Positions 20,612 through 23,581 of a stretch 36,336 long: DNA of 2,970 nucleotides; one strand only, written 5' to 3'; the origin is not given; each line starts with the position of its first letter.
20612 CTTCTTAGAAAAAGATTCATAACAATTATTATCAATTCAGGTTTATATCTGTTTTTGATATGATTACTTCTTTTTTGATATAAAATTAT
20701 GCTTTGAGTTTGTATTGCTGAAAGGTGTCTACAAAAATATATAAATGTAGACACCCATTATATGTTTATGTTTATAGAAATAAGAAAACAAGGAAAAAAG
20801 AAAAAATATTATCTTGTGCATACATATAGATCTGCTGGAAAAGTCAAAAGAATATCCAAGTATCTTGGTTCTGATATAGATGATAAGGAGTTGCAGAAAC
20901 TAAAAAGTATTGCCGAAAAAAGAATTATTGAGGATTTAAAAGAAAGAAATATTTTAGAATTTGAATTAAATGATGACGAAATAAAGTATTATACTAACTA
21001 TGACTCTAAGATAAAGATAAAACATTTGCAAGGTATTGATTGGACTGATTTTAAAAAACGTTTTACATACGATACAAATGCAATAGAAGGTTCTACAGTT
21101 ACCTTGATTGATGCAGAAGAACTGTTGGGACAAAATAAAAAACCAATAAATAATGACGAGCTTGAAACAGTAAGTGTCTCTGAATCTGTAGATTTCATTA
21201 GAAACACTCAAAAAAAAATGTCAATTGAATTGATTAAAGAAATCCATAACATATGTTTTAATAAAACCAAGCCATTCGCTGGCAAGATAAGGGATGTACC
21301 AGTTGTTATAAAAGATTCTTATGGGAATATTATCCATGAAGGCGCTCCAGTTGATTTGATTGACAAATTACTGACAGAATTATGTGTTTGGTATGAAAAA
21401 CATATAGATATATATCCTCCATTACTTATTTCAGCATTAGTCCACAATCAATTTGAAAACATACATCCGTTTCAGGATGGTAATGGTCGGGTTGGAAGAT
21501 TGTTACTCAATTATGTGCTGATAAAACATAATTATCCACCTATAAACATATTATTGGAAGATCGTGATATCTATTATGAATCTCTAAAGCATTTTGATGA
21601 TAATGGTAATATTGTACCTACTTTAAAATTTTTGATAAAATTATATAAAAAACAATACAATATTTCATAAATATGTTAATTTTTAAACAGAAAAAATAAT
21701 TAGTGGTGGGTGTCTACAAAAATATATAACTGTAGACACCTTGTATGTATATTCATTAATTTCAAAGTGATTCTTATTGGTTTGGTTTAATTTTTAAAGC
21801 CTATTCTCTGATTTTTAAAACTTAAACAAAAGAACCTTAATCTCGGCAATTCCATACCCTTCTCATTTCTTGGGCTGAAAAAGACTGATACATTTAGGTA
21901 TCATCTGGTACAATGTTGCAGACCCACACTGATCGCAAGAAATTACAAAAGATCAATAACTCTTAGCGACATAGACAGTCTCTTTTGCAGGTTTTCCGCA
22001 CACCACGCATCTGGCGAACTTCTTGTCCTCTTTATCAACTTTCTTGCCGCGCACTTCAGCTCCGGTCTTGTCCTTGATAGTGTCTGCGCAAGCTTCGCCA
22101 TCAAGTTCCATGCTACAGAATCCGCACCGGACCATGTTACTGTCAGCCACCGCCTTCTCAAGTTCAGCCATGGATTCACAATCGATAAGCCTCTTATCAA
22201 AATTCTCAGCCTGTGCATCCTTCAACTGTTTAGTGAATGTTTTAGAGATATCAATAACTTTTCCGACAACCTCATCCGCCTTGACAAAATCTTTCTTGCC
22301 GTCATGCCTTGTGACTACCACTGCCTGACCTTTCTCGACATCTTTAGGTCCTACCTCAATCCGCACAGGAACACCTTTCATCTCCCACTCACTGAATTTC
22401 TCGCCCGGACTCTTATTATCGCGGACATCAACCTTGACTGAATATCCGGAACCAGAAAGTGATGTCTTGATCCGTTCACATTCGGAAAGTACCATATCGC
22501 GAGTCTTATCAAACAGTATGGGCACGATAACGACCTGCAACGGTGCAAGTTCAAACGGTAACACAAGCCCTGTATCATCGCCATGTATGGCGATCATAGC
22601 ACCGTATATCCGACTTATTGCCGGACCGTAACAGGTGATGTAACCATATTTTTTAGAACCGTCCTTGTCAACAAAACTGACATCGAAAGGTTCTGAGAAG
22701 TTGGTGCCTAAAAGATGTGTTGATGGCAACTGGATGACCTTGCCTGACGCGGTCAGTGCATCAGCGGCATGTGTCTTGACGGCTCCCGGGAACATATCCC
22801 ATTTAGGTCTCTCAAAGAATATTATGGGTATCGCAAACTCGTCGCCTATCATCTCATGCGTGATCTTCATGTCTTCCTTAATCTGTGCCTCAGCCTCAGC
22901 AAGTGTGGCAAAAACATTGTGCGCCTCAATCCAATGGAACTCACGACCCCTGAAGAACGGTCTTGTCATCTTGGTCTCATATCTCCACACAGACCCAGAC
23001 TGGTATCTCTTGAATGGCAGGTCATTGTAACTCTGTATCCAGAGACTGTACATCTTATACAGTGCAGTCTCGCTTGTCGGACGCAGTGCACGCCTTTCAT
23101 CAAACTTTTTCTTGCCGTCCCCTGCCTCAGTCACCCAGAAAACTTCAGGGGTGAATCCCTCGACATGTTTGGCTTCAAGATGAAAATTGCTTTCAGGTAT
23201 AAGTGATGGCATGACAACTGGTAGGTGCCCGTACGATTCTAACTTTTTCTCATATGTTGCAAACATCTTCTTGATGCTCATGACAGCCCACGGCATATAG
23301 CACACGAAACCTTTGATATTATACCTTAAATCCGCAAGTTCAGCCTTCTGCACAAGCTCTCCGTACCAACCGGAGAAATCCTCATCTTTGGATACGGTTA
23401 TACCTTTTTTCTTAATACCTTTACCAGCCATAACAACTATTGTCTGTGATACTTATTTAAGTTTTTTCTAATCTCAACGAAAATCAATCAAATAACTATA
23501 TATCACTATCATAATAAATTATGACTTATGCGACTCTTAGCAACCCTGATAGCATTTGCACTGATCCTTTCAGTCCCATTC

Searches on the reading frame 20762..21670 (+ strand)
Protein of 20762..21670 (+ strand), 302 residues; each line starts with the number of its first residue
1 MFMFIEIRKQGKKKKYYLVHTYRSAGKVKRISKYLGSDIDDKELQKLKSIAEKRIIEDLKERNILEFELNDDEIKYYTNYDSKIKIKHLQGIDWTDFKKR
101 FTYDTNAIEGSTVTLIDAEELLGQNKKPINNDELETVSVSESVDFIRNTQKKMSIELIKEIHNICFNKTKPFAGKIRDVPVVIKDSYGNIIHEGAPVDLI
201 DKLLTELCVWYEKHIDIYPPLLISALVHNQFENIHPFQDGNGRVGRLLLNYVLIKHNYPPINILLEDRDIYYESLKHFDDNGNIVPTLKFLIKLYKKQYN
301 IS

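Call 9: search_protein_families(library=pfam, proteins=[window:20762-21670:+], max_evalue=0.01)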
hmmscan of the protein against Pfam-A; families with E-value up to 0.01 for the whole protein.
window:20762-21670:+ (302 aa): 1 family
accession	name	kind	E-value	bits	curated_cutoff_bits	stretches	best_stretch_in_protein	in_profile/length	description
PF02661.23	Fic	-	1.5e-18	67.9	24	1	154-253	3-93/93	Fic/DOC family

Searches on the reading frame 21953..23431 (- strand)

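Call 9: search_protein_families(library=pfam, proteins=[window:21953-23431:-], max_evalue=0.01)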
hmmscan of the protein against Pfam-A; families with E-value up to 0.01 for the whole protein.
window:21953-23431:- (492 aa): 3 families
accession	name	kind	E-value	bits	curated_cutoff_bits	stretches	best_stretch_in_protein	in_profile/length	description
PF00587.30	tRNA-synt_2b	-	9.2e-26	91.4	29.3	1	111-282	8-178/179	tRNA synthetase class II core domain (G, H, P, S and T)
PF03129.25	HGTP_anticodon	-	2.8e-18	66.3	21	1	299-393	1-92/94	Anticodon binding domain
PF09180.16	ProRS-C_1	-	3.8e-14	53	31.5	1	422-492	2-71/71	Prolyl-tRNA synthetase, C-terminal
